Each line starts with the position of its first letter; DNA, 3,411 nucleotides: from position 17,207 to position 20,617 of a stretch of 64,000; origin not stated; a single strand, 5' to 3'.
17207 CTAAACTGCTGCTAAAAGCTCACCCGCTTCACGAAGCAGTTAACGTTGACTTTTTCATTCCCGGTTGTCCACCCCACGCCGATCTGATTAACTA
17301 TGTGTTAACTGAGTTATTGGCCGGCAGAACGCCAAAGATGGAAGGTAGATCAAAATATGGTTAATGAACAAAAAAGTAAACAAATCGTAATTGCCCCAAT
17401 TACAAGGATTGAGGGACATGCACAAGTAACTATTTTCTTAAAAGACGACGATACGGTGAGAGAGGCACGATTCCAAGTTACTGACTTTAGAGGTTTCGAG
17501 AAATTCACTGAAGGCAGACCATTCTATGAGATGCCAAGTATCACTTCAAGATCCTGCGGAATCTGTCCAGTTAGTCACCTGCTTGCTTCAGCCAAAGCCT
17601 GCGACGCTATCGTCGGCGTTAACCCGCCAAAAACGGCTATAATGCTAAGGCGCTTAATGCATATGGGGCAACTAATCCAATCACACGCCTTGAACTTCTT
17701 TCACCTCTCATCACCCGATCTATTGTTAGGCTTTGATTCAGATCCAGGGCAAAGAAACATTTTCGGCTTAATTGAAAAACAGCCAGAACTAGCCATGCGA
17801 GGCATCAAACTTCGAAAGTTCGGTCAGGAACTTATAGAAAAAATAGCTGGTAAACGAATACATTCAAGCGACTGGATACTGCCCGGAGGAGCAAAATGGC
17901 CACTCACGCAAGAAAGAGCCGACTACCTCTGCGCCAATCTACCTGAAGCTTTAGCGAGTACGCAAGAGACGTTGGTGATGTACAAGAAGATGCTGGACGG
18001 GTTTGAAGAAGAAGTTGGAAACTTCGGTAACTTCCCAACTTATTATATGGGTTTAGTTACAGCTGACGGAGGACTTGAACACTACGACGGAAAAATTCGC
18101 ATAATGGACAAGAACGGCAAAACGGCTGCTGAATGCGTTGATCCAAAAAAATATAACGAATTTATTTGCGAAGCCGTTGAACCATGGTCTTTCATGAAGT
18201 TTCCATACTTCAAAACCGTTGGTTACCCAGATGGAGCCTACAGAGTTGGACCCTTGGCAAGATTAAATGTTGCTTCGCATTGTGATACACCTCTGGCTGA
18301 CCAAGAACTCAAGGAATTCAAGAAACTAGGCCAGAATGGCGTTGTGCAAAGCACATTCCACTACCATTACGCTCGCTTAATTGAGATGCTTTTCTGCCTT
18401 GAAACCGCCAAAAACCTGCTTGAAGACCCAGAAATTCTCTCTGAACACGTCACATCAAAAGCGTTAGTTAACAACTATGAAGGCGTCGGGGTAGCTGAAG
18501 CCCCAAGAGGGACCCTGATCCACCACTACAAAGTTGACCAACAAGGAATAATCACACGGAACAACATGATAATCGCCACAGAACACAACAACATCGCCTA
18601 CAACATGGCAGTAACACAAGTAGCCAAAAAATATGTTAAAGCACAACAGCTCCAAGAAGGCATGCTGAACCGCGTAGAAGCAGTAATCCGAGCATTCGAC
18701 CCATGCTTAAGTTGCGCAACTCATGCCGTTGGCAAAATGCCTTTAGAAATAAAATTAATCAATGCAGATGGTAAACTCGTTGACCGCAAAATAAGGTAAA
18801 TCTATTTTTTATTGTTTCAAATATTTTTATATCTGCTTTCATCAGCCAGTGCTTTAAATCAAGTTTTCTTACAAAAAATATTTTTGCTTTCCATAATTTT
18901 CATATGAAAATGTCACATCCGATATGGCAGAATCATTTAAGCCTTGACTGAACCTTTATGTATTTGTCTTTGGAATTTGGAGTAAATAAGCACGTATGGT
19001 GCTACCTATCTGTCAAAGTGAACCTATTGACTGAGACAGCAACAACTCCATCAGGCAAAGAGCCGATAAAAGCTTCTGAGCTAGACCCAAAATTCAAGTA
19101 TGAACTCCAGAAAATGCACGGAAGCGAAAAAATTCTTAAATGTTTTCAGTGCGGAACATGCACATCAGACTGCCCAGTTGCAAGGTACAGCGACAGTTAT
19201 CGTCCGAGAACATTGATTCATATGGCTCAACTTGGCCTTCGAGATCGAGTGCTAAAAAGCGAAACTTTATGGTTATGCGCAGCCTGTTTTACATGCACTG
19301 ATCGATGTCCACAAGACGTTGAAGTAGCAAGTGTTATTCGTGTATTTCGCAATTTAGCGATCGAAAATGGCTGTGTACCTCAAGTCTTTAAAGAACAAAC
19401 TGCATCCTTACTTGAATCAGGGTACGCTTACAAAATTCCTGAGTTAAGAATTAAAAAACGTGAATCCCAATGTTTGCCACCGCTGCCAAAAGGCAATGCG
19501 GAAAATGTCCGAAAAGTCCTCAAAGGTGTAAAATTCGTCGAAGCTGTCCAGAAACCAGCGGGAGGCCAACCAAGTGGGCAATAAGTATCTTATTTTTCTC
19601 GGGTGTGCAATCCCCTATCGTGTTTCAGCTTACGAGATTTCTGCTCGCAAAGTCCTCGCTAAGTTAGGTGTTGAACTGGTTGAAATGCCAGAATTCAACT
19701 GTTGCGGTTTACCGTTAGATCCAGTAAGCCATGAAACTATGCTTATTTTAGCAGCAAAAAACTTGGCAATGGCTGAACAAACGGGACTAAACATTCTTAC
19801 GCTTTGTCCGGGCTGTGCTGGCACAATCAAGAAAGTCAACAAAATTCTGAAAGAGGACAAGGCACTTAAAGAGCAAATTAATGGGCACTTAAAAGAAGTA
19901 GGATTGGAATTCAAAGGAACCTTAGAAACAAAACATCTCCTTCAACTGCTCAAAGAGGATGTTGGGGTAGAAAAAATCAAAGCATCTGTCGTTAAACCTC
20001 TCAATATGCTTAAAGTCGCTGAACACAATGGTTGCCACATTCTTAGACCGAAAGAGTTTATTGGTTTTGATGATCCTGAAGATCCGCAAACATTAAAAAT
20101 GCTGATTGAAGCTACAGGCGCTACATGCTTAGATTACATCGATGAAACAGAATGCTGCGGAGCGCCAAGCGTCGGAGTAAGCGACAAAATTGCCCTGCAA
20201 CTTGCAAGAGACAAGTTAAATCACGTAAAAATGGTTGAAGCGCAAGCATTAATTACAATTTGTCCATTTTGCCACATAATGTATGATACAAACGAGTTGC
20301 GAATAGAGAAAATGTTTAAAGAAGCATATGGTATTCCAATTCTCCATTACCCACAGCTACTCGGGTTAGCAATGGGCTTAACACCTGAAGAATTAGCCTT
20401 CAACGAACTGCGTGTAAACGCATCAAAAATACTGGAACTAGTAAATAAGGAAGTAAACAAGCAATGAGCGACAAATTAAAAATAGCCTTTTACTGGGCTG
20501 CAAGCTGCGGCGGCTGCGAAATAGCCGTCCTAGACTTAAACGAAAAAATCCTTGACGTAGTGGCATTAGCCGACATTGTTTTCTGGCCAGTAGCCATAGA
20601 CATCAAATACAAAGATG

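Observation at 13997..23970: Hox NAD-linked hydrogenase directly followed by an Hdr-Mvh operon that lacks both HdrA and MvhD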

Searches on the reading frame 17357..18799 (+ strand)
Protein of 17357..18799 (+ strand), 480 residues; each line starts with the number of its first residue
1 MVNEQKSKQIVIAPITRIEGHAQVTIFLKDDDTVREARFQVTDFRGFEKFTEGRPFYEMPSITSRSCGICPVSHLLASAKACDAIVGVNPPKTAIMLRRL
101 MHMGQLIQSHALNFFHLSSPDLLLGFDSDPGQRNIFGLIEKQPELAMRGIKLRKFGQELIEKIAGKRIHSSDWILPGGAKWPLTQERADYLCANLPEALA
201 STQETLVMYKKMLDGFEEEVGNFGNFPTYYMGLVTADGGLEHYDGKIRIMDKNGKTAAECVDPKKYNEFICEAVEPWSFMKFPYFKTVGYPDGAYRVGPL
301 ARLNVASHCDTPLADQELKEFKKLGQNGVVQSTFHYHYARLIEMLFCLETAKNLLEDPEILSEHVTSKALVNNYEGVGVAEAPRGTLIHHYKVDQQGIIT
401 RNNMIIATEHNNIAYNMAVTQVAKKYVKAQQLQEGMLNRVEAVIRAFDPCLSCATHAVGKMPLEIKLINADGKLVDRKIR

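Call 3: search_protein_families(library=pfam, proteins=[window:17357-18799:+])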
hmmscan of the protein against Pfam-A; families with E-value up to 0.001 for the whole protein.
window:17357-18799:+ (480 aa): 1 family
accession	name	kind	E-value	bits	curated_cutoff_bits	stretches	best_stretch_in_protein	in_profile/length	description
PF00374.24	NiFeSe_Hases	-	2.6e-33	116.2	25.8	2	45-121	1-77/508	Nickel-dependent hydrogenase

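Call 4: search_protein_families(library=ncbifam, proteins=[window:17357-18799:+])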
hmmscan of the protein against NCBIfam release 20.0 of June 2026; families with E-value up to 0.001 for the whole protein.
window:17357-18799:+ (480 aa): 11 families
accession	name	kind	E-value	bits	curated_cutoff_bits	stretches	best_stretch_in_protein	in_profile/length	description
NF041785.2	VhuA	equivalog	2.5e-117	392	800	1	9-427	3-417/418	F420-non-reducing hydrogenase Vhu subunit A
NF040828.1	sulfhyd_ShyA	equivalog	1e-56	192.6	700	1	10-458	3-413/415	NAD(P)-dependent hydrogenase/sulfhydrogenase 2 subunit alpha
NF033181.1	NiFeSe_hydrog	equivalog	2.4e-50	171.9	600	2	8-128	2-121/507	nickel-dependent hydrogenase large subunit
NF045518.1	H2_NiFeSe_large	exception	6.6e-48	163.7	780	2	9-169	3-170/485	NiFeSe hydrogenase large subunit HysA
TIGR03295.1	frhA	equivalog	1.1e-47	162.9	392.5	1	7-458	2-397/412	coenzyme F420 hydrogenase subunit alpha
NF040832.1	sulfhyd_HydA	equivalog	1.4e-39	136.4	880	1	10-458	5-424/426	NADPH-dependent hydrogenase/sulfhydrogenase 1 subunit alpha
NF007778.0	PRK10467.1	equivalog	2e-23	82.5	969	2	7-121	2-115/567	hydrogenase 2 large subunit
NF007550.0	PRK10170.1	equivalog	3.5e-22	78.5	1101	2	6-122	15-131/597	Ni/Fe-hydrogenase large subunit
NF041786.2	VhuU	equivalog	4.1e-09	36.1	70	1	433-458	4-29/45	F420-non-reducing hydrogenase selenoprotein subunit VhuU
NF004739.1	PRK06075.1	equivalog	6.4e-09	35.1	360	1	21-113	15-107/384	NADH-quinone oxidoreductase subunit D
TIGR01962.1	NuoD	equivalog_domain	1.5e-06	27.3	459.35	0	30-113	25-109/386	NADH dehydrogenase (quinone) subunit D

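Call 32: search_solved_structures(query=window:17357-18799:+, show_alignments=0, max_evalue=1e-30)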
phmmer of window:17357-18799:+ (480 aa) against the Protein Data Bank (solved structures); distinct sequences matched with E-value up to 1e-30: 21.
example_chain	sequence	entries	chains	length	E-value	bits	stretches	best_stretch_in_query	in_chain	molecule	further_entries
7t2r_D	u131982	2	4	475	1.1e-162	545.2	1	10-476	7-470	NiFe hydrogenase large subunit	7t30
5xf9_D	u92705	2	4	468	5.6e-136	457.2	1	7-456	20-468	NAD-reducing hydrogenase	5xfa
5odc_F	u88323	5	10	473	1.1e-113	383.6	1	10-465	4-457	Methyl-viologen reducing hydrogenase subunit A | Methyl-viologen reducing hydrogenase, subunit A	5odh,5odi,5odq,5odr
9sw2_F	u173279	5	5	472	1.6e-107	363.3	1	10-477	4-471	F420-non-reducing hydrogenase subunit A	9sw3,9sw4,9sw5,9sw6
9sfi_g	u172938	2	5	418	6.8e-99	334.9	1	9-424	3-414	Coenzyme F420-reducing hydrogenase, alpha subunit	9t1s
5jsu_B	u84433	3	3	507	1.2e-34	123.1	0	9-191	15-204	Periplasmic [NiFeSe] hydrogenase, large subunit, selenocysteine-containing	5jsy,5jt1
9r51_A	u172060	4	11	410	1.2e-33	119.8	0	8-206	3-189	F420-reducing [NiFe]-hydrogenase from Methanothermococcus thermolithotrophicus subunit alp | F420-reducing [NiFe]-hydrogenase from Methanothermococcus thermolit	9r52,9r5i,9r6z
6rtp_B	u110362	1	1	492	2.7e-33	118.6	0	9-191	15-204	Periplasmic [NiFeSe] hydrogenase, large subunit, selenocysteine-containing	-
5jsh_B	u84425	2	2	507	3.9e-33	118.1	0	9-191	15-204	Periplasmic [NiFeSe] hydrogenase, large subunit, selenocysteine-containing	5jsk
5yxy_A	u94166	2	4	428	4.4e-33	117.9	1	10-457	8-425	Cytosolic NiFe-hydrogenase, alpha subunit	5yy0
9nez_D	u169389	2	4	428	6e-33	117.5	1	10-458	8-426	Sulfhydrogenase 1 subunit alpha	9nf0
6z8m_B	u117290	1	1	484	6.8e-33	117.3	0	10-191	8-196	Periplasmic [NiFeSe] hydrogenase, large subunit, selenocysteine-containing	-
6ruc_B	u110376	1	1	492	6.9e-33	117.3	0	9-191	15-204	Periplasmic [NiFeSe] hydrogenase, large subunit, selenocysteine-containing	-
6z8o_B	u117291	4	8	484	1.8e-32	115.9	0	10-191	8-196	Periplasmic [NiFeSe] hydrogenase, large subunit, selenocysteine-containing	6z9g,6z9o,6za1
6ru9_B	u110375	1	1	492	1.8e-32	115.9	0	9-191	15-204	Periplasmic [NiFeSe] hydrogenase, large subunit, selenocysteine-containing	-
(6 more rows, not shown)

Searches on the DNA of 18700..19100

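Call 63: search_rna_families(source=window, start=18700, end=19100, threshold=evalue, max_evalue=1)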
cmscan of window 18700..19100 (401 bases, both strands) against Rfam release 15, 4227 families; matches with E-value up to 1: 2.
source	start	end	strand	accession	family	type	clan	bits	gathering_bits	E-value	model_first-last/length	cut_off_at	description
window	18762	18840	+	RF00529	snoMe28S-Am2589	Gene; snRNA; snoRNA; CD-box;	-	22.7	37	0.38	1-109/109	no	Small nucleolar RNA Me28S-Am2589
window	18814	18836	+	RF01355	CRISPR-DR26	Gene; CRISPR;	-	19.9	39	0.58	1-25/25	no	CRISPR RNA direct repeat element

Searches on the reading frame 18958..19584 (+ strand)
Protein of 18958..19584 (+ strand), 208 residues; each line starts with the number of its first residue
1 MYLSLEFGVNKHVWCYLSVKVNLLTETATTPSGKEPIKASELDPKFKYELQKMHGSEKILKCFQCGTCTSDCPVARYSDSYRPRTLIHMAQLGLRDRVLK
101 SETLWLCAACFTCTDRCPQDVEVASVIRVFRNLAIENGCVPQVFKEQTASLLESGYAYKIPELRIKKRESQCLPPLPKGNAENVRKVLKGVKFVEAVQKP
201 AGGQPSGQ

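Call 3: search_protein_families(library=pfam, proteins=[window:18958-19584:+])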
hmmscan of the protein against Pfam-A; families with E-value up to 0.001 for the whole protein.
window:18958-19584:+ (208 aa): 4 families
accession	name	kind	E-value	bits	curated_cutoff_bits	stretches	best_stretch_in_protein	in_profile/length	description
PF13183.11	Fer4_8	-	5e-11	43.4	27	1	59-121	2-68/68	4Fe-4S dicluster domain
PF13534.11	Fer4_17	-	3.5e-09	37.5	22.2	1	61-121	1-60/61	4Fe-4S dicluster domain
PF13187.11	Fer4_9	-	1.5e-08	34.9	27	1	61-120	1-50/52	4Fe-4S dicluster domain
PF13237.11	Fer4_10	-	1.8e-05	25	25.5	1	61-118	8-53/53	4Fe-4S dicluster domain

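Call 4: search_protein_families(library=ncbifam, proteins=[window:18958-19584:+])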
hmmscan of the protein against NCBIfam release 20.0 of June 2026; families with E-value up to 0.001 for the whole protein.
window:18958-19584:+ (208 aa): 19 families
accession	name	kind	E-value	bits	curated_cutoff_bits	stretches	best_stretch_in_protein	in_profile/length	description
TIGR03290.1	CoB_CoM_SS_C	equivalog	3.8e-34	117.7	160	1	61-193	3-140/144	CoB--CoM heterodisulfide reductase subunit C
NF038018.1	qmoC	equivalog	6.9e-24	85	300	1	45-149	4-106/360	quinone-interacting membrane-bound oxidoreductase complex subunit QmoC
NF041779.1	hetero_SS_HdrC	equivalog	4.3e-21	75.3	350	1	59-170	30-141/198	ferredoxin:CoB-CoM heterodisulfide reductase subunit HdrC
NF041890.1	hdrC_Methbact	equivalog_domain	4.9e-21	75.2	270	1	52-141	21-108/192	ferredoxin:CoB-CoM heterodisulfide reductase subunit HdrC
NF008369.0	PRK11168.1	equivalog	2.9e-11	42.9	278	1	53-133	4-86/401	anaerobic glycerol-3-phosphate dehydrogenase subunit C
NF004898.0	PRK06259.1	equivalog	4.4e-10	38.8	385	1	47-142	121-224/488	fumarate reductase (CoM/CoB) subunit TfrB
TIGR00384.1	dhsB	subfamily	3.9e-09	36.3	88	1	43-128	123-219/222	succinate dehydrogenase and fumarate reductase iron-sulfur protein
NF004616.0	PRK05950.1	subfamily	4.9e-08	32.4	228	1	55-136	142-235/238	succinate dehydrogenase iron-sulfur subunit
NF009226.0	PRK12576.1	equivalog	1e-07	31.6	344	1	58-140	152-236/317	succinate dehydrogenase/fumarate reductase iron-sulfur subunit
TIGR03379.1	glycerol3P_GlpC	equivalog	2.1e-07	30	279.9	1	61-132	6-79/397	anaerobic glycerol-3-phosphate dehydrogenase subunit GlpC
NF042952.1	MFR_FeS_SdhB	equivalog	1.3e-06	27.7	600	1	57-139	143-236/320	8-methylmenaquinol:fumarate reductase iron-sulfur subunit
TIGR00273.1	TIGR00273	equivalog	2.3e-06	26.8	444.8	1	58-143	291-381/432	LutB/LldF family L-lactate oxidation iron-sulfur protein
TIGR00314.1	cdhA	equivalog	1.5e-05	23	781.3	1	54-129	393-461/784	CO dehydrogenase/acetyl-CoA synthase complex subunit alpha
TIGR01945.1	rnfC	subfamily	5.7e-05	21.8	245.95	1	56-129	359-426/435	RnfABCDGE type electron transport complex subunit C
NF008434.0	PRK11274.1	equivalog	6.7e-05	22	333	1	49-135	11-103/409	glycolate oxidase subunit GlcF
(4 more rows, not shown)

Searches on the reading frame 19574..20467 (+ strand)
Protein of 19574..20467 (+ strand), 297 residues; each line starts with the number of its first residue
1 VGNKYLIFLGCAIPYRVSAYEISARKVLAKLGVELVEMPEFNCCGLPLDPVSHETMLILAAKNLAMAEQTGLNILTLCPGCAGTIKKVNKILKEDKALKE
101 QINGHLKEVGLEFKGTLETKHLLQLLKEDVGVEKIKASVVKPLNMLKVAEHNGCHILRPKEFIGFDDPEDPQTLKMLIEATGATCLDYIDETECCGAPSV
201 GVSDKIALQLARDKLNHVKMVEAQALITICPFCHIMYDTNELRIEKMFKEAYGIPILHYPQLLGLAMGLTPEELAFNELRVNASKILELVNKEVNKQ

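Call 3: search_protein_families(library=pfam, proteins=[window:19574-20467:+])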
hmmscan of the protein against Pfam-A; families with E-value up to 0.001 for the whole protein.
window:19574-20467:+ (297 aa): 1 family
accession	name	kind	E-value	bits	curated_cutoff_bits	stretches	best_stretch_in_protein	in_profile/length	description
PF02754.22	CCG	-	4.1e-29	100.9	20.6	2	148-236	1-83/85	Cysteine-rich domain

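Call 4: search_protein_families(library=ncbifam, proteins=[window:19574-20467:+])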
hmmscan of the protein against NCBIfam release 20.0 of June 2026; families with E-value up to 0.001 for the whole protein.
window:19574-20467:+ (297 aa): 7 families
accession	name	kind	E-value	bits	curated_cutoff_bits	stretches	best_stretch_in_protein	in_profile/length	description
TIGR03288.1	CoB_CoM_SS_B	equivalog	9.8e-84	281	345.15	1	4-288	1-288/290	CoB--CoM heterodisulfide reductase subunit B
NF042965.1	MFR_anch_SdhE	equivalog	2.1e-48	165.3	500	1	5-286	3-281/282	8-methylmenaquinol:fumarate reductase membrane anchor subunit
NF041780.1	hetero_SS_HdrB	equivalog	8e-32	110.7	450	1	5-274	6-288/304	ferredoxin:CoB-CoM heterodisulfide reductase subunit HdrB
NF045670.1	quin_L_LdhH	equivalog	1.2e-19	70.1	800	1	4-235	468-683/706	L-lactate dehydrogenase (quinone) large subunit LdhH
NF004898.0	PRK06259.1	equivalog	9.5e-18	64.1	385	1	6-236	265-462/488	fumarate reductase (CoM/CoB) subunit TfrB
NF008369.0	PRK11168.1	equivalog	2.2e-07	30.1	278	1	6-235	170-378/401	anaerobic glycerol-3-phosphate dehydrogenase subunit C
NF008434.0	PRK11274.1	equivalog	5.9e-07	28.7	333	1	4-230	169-381/409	glycolate oxidase subunit GlcF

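Call 29: search_solved_structures(query=window:19574-20467:+, show_alignments=1)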
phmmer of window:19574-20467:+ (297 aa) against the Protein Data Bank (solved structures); distinct sequences matched with E-value up to 0.001: 5.
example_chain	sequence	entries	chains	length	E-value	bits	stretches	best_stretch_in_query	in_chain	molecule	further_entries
9sfi_C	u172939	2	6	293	8e-69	235.8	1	4-282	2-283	H(2)/formate:CoB-CoM heterodisulfide,ferredoxin reductase subunit B2 | Heterodisulfide reductase subunit B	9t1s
8rvu_b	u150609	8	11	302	3.8e-67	230.3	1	7-289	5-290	H(2):CoB-CoM heterodisulfide,ferredoxin reductase subunit B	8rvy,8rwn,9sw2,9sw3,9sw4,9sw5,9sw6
8rvv_B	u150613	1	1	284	1e-66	228.8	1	7-277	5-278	H(2):CoB-CoM heterodisulfide,ferredoxin reductase subunit B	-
5odc_B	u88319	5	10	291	1.4e-64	221.9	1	4-287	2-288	Heterodisulfide reductase, subunit B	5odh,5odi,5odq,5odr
7bkb_B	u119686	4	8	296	3.8e-61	210.6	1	4-286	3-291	CoB--CoM heterodisulfide reductase subunit B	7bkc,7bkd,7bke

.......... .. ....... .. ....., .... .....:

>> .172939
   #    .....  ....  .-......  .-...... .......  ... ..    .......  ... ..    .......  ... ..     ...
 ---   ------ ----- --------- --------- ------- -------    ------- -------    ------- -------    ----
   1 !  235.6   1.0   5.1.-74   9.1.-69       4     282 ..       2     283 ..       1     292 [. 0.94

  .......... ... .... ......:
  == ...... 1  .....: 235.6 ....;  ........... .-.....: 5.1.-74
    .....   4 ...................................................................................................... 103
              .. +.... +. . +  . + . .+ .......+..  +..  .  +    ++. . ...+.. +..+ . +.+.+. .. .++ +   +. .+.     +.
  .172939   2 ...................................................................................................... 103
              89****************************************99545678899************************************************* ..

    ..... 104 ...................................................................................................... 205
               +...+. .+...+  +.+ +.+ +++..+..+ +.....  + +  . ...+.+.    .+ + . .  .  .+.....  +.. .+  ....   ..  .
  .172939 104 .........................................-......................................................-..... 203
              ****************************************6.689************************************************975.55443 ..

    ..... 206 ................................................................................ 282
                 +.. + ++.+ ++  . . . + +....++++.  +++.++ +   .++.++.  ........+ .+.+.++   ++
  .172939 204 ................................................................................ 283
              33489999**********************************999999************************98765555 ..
